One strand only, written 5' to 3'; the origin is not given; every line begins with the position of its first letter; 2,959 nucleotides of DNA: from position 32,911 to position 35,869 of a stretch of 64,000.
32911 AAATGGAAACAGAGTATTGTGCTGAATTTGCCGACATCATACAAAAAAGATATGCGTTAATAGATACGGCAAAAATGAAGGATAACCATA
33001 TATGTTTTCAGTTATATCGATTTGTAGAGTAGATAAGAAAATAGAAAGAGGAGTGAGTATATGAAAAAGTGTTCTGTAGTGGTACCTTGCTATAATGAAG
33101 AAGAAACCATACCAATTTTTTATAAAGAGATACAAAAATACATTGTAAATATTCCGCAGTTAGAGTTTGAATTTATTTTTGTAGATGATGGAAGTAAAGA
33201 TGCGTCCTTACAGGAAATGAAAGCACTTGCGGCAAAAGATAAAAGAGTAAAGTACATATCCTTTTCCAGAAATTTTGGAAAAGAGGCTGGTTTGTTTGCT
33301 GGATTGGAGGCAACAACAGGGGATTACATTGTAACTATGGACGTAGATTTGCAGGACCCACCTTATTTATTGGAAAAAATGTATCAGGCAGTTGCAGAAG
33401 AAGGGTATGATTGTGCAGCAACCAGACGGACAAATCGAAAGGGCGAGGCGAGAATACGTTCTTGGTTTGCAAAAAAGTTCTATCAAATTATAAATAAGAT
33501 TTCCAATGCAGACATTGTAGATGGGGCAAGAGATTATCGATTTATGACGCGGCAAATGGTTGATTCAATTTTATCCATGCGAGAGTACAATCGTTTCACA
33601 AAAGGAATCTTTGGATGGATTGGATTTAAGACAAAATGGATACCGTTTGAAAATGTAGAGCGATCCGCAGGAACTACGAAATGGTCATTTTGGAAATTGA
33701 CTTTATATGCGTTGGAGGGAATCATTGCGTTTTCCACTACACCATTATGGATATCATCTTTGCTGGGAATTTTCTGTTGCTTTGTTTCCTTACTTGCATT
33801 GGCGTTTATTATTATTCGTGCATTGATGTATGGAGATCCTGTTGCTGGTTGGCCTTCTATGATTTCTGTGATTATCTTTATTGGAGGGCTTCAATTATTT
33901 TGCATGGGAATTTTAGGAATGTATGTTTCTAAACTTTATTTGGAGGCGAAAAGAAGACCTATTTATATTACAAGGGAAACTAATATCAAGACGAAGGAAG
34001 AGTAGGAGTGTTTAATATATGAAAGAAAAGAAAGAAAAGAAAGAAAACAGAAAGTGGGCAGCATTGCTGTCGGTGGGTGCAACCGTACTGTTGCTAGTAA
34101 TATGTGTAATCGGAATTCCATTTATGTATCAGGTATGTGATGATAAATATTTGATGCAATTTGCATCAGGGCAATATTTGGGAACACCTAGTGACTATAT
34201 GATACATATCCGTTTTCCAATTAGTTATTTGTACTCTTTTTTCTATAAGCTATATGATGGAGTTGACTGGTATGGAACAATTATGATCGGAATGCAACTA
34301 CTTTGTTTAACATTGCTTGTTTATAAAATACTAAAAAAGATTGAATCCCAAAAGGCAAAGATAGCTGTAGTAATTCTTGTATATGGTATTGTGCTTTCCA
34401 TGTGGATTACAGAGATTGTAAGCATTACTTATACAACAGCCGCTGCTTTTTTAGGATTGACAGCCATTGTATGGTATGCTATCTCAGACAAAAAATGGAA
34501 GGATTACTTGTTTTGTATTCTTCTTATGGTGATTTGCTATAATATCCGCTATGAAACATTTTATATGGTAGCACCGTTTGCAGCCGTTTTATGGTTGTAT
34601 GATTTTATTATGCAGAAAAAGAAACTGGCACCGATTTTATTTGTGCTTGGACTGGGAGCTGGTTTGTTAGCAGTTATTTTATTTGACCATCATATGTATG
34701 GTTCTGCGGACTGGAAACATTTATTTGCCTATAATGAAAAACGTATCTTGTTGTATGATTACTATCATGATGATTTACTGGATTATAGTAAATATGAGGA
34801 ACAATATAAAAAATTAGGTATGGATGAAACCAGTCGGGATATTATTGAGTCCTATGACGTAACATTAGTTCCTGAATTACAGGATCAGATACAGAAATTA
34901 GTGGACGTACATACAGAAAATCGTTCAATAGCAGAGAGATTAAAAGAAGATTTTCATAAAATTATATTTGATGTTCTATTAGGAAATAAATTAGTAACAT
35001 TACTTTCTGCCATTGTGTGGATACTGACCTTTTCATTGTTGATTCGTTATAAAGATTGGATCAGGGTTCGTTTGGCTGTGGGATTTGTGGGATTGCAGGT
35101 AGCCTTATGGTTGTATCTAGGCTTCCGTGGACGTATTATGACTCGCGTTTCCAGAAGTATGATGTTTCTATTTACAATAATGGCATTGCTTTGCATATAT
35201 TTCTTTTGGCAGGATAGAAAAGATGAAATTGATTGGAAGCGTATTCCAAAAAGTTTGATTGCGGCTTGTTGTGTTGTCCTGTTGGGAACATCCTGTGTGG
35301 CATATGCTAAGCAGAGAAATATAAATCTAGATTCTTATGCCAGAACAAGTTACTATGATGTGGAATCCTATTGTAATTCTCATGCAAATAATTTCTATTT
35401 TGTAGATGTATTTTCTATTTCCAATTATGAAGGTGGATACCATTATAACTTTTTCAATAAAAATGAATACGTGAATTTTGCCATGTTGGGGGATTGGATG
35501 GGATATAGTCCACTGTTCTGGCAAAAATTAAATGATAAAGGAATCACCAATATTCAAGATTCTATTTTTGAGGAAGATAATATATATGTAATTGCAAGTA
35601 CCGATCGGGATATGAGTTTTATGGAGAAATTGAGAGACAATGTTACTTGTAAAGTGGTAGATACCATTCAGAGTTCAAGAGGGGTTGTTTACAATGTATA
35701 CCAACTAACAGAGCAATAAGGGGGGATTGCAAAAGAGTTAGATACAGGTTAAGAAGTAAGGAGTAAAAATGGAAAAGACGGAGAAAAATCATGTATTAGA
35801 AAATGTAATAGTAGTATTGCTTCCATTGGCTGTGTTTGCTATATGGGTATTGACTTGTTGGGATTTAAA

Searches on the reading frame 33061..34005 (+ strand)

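Call 36: search_protein_families(library=pfam, proteins=[window:33061-34005:+], max_evalue=0.0001)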
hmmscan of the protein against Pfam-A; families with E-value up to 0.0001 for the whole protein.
window:33061-34005:+ (314 aa): 3 families
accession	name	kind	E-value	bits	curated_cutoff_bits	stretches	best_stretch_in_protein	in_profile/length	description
PF00535.33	Glycos_transf_2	-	7.4e-35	120.8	23.3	1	5-169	1-166/168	Glycosyl transferase family 2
PF13641.12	Glyco_tranf_2_3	-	1.5e-08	35.4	27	1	4-135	3-135/230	Glycosyltransferase like family 2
PF10111.15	Glyco_tranf_2_2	-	8.2e-08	32.5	27.3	1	5-109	1-104/276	Glycosyltransferase like family 2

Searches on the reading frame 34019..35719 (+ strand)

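Call 36: search_protein_families(library=pfam, proteins=[window:34019-35719:+], max_evalue=0.0001)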
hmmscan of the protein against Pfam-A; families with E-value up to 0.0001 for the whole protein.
window:34019-35719:+ (566 aa): 1 family
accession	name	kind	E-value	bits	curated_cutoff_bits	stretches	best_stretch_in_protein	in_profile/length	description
PF19529.4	DUF6057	-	1.3e-05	24.7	29.8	1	68-250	56-226/569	Family of unknown function (DUF6057)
